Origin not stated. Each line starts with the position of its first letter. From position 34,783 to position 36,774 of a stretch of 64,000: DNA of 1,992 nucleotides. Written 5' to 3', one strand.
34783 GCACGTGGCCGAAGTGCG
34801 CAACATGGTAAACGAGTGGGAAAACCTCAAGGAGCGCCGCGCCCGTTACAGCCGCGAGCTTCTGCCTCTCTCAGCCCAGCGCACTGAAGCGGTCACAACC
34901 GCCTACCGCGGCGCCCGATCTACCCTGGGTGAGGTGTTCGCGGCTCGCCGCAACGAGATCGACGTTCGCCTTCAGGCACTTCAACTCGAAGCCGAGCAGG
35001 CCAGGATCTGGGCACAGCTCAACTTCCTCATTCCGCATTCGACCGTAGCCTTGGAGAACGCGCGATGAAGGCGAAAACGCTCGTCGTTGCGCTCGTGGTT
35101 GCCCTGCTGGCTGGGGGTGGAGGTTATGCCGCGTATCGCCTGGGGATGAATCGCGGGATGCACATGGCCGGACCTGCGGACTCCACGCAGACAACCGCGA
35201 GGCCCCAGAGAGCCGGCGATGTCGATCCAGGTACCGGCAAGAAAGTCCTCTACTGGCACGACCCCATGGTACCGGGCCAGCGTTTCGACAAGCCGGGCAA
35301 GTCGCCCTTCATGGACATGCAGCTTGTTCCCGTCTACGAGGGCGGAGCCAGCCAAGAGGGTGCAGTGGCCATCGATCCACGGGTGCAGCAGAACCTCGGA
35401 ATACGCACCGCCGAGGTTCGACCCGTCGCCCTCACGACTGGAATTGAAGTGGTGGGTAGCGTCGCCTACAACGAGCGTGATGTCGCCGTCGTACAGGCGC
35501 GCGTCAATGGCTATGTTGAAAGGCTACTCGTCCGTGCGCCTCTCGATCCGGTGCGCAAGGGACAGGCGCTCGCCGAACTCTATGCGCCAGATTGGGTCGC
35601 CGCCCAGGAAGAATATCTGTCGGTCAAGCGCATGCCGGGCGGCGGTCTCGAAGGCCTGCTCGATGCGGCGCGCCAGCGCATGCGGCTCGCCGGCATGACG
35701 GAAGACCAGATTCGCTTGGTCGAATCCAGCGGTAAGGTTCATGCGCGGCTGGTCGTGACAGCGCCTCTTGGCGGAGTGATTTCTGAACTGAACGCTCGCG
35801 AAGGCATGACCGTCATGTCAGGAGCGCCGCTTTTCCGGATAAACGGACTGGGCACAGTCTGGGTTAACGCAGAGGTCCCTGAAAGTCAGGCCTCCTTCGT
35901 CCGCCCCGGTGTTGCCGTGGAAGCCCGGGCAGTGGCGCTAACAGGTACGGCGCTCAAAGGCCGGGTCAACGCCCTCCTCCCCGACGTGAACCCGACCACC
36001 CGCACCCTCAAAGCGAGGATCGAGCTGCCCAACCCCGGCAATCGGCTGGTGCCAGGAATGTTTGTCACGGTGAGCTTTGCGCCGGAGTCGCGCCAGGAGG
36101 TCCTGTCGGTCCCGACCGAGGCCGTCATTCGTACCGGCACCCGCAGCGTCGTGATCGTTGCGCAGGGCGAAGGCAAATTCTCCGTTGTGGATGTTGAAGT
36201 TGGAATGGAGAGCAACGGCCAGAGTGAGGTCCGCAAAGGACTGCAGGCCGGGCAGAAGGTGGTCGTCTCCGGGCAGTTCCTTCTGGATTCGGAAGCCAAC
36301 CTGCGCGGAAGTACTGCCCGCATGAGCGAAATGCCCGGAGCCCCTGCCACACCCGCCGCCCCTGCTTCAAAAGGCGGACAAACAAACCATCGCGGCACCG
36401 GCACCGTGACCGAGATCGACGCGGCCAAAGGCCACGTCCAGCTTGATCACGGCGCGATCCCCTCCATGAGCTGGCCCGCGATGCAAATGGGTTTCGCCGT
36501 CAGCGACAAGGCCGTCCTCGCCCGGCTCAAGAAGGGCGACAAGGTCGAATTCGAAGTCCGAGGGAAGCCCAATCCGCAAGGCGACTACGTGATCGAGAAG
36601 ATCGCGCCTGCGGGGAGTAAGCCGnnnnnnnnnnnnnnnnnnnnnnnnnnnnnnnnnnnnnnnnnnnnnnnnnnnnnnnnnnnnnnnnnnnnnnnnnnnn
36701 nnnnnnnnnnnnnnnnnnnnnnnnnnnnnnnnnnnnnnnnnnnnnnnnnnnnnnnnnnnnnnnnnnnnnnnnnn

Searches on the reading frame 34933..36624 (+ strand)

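Call 8: search_protein_families(library=pfam, proteins=[window:34933-36624:+], max_evalue=0.001)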
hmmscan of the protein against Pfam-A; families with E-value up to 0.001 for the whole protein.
window:34933-36624:+ (564 aa): 7 families
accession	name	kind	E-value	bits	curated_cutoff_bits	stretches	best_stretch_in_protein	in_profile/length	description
PF16576.10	HlyD_D23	-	6.5e-74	248.3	30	1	167-378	2-214/214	Barrel-sandwich domain of CusB or HlyD membrane-fusion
PF16572.11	HlyD_D4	-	1.8e-23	82.6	26.4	1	213-268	1-54/55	Long alpha hairpin domain of cation efflux system protein, CusB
PF11604.15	CusF_Ec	-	8.3e-22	77.3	27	1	486-557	2-70/72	Copper binding periplasmic protein CusF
PF13437.12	HlyD_3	-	3e-20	73.4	22.2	1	274-375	1-106/106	HlyD family secretion protein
PF19335.5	HMBD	-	2.4e-08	34.2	23.6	1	107-134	1-28/28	Heavy metal binding domain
PF00364.28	Biotin_lipoyl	-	0.00054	20.2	22.1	0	273-303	43-73/73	Biotin-requiring enzyme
PF13533.13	Biotin_lipoyl_2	-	0.00057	20.1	29.8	0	275-303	3-31/32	Biotin-lipoyl like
